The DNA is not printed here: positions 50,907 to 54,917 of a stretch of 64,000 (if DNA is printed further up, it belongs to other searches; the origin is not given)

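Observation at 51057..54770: Giant 1237-aa protein whose only recognisable feature is a C-terminal nucleotidyltransferase-like motif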

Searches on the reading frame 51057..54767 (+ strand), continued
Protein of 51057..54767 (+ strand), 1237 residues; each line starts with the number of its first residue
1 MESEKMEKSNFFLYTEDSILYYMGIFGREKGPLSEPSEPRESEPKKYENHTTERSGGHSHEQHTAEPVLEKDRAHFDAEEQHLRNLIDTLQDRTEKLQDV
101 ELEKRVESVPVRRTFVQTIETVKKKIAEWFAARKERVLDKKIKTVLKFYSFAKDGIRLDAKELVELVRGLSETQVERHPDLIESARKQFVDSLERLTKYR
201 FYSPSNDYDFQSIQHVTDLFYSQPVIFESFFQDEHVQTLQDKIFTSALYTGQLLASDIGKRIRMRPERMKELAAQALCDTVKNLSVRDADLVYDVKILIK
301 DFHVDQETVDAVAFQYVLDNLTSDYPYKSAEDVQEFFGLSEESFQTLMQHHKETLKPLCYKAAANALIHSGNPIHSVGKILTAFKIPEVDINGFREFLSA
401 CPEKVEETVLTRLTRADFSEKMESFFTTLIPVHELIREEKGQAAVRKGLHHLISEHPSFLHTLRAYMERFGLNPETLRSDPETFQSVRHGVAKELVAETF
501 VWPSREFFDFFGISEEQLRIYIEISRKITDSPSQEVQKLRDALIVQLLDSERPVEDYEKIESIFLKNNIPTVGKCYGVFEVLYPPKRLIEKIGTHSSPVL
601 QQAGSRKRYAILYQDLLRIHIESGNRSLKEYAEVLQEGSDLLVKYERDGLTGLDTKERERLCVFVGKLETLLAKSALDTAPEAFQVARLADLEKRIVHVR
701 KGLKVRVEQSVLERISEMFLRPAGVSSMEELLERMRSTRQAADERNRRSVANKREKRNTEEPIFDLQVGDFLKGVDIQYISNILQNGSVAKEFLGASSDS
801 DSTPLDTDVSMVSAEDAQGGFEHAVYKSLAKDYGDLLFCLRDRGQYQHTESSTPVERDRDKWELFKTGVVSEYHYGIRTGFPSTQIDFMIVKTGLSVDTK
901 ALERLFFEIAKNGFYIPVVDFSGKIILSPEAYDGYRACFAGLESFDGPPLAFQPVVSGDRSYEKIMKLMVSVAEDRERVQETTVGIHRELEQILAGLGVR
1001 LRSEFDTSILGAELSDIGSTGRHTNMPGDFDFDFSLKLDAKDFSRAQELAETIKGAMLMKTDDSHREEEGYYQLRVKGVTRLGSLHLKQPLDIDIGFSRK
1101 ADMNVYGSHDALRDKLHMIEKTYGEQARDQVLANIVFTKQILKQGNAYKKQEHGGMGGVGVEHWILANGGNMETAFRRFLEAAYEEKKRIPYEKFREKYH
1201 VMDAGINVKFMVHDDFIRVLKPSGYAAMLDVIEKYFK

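Call 91: search_protein_families(library=pfam, proteins=[P0064, P0020, P0035], max_evalue=0.1)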
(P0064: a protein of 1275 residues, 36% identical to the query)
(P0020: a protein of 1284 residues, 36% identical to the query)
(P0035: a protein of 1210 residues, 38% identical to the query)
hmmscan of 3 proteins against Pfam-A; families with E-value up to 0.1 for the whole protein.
P0064 (1275 aa): 2 families
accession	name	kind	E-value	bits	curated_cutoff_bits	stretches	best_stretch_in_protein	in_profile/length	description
PF12552.13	DUF3741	-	3.5e-05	24.1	24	1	179-203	19-43/45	Protein of unknown function (DUF3741)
PF19578.4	DUF6090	-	0.096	12.9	23.5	0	651-728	10-87/182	Family of unknown function (DUF6090)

P0020 (1284 aa): 1 family
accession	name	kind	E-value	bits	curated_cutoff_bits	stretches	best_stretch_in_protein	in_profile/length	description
PF14323.11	GxGYxYP_C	-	0.0032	17.8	27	1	563-667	80-185/242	GxGYxYP putative glycoside hydrolase C-terminal domain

P0035 (1210 aa): 0 families
